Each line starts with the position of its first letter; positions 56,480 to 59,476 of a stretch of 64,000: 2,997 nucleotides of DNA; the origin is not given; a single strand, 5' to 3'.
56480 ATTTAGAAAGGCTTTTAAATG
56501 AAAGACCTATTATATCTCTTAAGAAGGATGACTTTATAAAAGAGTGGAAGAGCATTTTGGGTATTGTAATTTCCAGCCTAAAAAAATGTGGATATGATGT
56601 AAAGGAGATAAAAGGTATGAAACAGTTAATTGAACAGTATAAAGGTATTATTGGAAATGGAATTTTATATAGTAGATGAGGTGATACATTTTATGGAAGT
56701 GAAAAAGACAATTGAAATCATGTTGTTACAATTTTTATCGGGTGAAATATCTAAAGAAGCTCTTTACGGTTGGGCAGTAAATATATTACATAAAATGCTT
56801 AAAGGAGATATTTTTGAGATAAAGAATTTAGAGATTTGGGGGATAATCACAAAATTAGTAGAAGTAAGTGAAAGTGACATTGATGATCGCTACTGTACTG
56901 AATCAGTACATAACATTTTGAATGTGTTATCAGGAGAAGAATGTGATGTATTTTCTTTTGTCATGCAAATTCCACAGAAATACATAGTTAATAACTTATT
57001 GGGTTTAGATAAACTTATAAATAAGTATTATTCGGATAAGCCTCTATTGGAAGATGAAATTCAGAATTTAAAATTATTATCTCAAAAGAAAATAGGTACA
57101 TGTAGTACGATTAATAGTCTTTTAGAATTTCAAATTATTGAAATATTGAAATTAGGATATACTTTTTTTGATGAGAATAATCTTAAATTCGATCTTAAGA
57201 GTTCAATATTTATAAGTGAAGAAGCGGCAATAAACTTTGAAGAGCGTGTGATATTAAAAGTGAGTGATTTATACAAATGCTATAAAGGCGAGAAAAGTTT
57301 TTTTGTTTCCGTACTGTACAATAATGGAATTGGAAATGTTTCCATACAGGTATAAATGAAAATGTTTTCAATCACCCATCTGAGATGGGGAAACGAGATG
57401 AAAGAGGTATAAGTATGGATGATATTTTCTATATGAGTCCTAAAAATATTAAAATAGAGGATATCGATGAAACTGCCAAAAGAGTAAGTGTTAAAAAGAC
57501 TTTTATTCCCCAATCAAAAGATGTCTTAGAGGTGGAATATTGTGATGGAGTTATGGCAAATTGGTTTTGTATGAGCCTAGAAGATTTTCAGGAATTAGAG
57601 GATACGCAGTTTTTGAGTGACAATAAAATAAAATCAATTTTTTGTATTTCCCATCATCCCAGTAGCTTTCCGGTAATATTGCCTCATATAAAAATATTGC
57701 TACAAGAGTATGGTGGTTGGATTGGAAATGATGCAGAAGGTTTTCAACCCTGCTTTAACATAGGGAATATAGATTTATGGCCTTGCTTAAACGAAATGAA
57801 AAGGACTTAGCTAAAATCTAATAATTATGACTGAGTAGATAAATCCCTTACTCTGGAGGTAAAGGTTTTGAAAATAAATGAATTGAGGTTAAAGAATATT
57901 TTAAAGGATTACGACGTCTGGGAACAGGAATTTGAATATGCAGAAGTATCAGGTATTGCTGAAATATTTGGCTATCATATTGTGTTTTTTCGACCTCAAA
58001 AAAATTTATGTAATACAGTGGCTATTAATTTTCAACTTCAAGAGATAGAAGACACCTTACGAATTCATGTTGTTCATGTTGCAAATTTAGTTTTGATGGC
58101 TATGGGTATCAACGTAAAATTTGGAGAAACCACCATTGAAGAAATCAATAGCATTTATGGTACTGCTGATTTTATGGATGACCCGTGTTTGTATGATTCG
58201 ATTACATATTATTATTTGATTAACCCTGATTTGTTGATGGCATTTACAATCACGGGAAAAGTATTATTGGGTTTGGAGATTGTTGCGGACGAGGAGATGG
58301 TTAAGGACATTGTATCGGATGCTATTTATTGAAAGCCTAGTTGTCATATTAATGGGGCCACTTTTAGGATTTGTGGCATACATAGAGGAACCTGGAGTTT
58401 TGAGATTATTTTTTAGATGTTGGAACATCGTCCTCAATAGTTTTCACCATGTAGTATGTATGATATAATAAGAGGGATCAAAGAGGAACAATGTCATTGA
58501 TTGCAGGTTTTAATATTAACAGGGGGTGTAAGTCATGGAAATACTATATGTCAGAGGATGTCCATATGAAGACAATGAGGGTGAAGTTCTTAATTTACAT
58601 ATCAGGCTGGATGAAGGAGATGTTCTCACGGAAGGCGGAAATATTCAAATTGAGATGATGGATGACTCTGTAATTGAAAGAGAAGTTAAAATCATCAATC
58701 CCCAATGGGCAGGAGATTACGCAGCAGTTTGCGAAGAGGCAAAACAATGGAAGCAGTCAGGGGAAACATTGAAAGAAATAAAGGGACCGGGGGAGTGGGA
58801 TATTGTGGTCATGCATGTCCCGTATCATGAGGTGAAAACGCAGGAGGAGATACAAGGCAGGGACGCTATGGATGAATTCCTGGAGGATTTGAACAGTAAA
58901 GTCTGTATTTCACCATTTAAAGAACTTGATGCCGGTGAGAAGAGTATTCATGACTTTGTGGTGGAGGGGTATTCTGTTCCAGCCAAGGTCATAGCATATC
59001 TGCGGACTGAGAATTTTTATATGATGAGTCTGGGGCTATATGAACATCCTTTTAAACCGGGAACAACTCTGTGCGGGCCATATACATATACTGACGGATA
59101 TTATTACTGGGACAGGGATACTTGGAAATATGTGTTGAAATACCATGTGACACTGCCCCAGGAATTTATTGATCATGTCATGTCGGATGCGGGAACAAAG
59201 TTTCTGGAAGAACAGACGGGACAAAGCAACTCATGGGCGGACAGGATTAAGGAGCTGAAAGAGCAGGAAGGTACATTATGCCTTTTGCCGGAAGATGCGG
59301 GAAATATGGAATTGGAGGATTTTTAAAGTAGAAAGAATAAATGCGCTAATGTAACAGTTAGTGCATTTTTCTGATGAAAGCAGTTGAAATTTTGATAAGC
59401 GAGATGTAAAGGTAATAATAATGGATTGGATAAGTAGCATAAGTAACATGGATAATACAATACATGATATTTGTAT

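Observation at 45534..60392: About 15-kb co-oriented array of orphan immunity-like genes (putative acquired interbacterial defence locus)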

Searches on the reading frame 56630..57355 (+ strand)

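Call 5: search_protein_families(library=pfam, max_evalue=0.01, proteins=[window:56630-57355:+])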
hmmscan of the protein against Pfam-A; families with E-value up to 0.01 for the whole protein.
window:56630-57355:+ (241 aa): 1 family
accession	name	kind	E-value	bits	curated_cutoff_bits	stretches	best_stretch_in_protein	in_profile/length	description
PF09017.16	Transglut_prok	-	0.0073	16.2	25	1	174-223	162-211/414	Microbial transglutaminase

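Call 8: search_protein_families(library=ncbifam, max_evalue=0.01, proteins=[window:56630-57355:+])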
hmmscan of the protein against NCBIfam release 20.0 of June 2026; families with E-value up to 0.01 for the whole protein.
window:56630-57355:+ (241 aa): 0 families

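Call 41: search_protein_families(library=pfam, max_evalue=5, proteins=[window:56693-57355:+])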
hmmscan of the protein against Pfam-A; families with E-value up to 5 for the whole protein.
window:56693-57355:+ (220 aa): 1 family
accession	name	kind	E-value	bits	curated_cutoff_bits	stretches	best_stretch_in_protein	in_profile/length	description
PF09017.16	Transglut_prok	-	0.0062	16.4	25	1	153-202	162-211/414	Microbial transglutaminase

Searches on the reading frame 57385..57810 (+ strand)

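Call 6: search_protein_families(library=pfam, max_evalue=0.01, proteins=[window:57385-57810:+])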
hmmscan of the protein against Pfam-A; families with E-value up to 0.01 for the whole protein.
window:57385-57810:+ (141 aa): 0 families

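Call 8: search_protein_families(library=ncbifam, max_evalue=0.01, proteins=[window:57385-57810:+])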
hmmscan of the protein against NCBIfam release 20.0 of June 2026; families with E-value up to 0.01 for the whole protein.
window:57385-57810:+ (141 aa): 0 families

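Call 41: search_protein_families(library=pfam, max_evalue=5, proteins=[window:57415-57810:+])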
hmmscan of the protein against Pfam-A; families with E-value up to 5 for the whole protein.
window:57415-57810:+ (131 aa): 1 family
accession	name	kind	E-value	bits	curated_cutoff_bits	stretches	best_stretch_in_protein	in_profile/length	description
PF20930.2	Dicer_PBD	-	0.16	12.6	26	1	62-103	10-50/100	Dicer, partner-binding domain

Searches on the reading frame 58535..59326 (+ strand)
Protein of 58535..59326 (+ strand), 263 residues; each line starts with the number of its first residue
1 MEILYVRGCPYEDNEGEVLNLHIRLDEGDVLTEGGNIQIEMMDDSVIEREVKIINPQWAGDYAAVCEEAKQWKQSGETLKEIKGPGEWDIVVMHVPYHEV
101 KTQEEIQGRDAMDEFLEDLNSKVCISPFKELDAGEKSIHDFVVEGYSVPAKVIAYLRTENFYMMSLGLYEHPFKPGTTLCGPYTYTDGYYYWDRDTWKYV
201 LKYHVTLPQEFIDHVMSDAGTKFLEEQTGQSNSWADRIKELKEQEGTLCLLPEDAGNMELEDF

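Call 6: search_protein_families(library=pfam, max_evalue=0.01, proteins=[window:58535-59326:+])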
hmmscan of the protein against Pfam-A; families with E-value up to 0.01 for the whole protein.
window:58535-59326:+ (263 aa): 0 families

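Call 8: search_protein_families(library=ncbifam, max_evalue=0.01, proteins=[window:58535-59326:+])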
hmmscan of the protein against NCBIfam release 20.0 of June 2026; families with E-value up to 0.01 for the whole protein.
window:58535-59326:+ (263 aa): 0 families

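Call 41: search_protein_families(library=pfam, max_evalue=5, proteins=[window:58535-59326:+])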
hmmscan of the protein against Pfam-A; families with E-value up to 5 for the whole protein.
window:58535-59326:+ (263 aa): 1 family
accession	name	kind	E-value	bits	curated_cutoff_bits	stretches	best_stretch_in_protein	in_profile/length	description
PF12779.12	WXXGXW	-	2.6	8.7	18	0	183-200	4-21/26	WXXGXW repeat (2 copies)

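Call 72: find_homologous_proteins(query=window:58535-59326:+, max_evalue=0.001)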
Query window:58535-59326:+ (263 aa): 202 proteins with E <= 0.001 among 413 candidates; the best 120 are listed.
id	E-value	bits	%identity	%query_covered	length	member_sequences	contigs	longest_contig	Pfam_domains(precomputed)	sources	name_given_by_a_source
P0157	2.2e-166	570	92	100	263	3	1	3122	-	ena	-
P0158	1.5e-164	564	91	100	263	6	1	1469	-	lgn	-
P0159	2.3e-145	501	82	100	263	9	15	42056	-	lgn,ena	-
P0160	2.6e-140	484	78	100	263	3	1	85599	-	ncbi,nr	ncbi:MAG: hypothetical protein NC121_07340 [Blautia sp.]|nr:hypothetical protein [Blautia sp.]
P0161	4.7e-134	464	77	100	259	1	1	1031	-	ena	-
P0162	5.2e-122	424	72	100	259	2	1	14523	-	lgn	-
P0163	3.4e-121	422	72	100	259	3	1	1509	-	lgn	-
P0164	5.2e-117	408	68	100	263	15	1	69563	-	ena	-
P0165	1.8e-116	406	70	100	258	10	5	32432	-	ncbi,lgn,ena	-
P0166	3.5e-115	402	67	100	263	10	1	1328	-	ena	-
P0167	2.8e-110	386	66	100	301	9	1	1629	-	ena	-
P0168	7.5e-110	384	65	100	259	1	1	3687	-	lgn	-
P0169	2.3e-109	383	66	100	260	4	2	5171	-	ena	-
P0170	3.3e-109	382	65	100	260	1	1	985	-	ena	-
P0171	2.2e-106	373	63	100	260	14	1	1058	-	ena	-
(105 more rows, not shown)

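Call 73: find_encoding_contigs(protein=P0159, flank=8000, max_places=4)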
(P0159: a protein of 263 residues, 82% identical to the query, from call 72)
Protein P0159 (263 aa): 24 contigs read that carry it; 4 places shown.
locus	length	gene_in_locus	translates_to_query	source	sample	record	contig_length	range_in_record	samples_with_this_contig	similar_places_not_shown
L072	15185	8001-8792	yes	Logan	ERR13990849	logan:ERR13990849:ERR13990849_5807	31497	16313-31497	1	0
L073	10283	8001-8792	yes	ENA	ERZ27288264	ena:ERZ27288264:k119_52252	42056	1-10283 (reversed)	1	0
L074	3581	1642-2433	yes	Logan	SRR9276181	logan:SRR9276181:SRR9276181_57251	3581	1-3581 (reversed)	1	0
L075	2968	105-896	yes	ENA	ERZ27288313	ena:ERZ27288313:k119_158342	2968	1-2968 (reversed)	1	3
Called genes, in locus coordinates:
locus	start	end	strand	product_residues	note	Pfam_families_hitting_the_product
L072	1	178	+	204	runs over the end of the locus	PF06353:DUF1062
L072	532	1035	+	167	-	PF11188:DUF2975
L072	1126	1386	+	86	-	PF13443:HTH_26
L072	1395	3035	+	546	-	PF13687:DUF4153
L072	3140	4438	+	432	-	PF02310:B12-binding, PF04055:Radical_SAM, PF13282:DUF4070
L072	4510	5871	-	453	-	PF01554:MatE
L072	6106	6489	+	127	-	PF01047:MarR (weak), PF03965:Penicillinase_R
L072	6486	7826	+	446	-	PF05569:Peptidase_M56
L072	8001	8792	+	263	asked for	-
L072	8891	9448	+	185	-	-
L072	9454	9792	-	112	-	-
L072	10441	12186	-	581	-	PF00165:HTH_AraC (faint), PF12833:HTH_18, PF08241:Methyltransf_11, PF08242:Methyltransf_12 (weak), PF13489:Methyltransf_23 (weak), PF13649:Methyltransf_25, PF13847:Methyltransf_31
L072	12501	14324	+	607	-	PF13472:Lipase_GDSL_2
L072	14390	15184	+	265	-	?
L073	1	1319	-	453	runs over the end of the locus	PF01554:MatE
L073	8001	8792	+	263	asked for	-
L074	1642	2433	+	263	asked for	-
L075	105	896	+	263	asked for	-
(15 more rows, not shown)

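Call 74: find_encoding_contigs(protein=P0160, flank=8000, max_places=3)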
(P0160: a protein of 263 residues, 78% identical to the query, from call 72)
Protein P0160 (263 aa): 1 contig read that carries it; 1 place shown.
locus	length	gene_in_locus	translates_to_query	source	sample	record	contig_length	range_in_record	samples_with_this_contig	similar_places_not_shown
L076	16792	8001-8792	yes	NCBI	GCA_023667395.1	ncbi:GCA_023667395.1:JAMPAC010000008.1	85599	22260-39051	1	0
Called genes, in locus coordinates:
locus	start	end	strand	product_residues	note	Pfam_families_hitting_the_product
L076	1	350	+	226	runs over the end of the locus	-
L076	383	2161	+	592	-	PF13687:DUF4153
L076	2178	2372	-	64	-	PF07927:HicA_toxin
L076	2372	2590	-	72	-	PF08972:DUF1902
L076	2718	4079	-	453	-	PF01554:MatE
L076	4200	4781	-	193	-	-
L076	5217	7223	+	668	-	-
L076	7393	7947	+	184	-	PF13302:Acetyltransf_3, PF13420:Acetyltransf_4 (weak), PF13673:Acetyltransf_10, PF00583:Acetyltransf_1, PF13508:Acetyltransf_7, PF08445:FR47 (faint)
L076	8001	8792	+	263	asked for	-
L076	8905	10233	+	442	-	PF13173:AAA_14, PF13635:DUF4143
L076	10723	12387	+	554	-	PF13472:Lipase_GDSL_2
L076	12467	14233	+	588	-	PF00664:ABC_membrane, PF00005:ABC_tran, PF02463:SMC_N (faint)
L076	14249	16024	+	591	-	PF00664:ABC_membrane, PF00005:ABC_tran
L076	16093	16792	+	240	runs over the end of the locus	PF14270:DUF4358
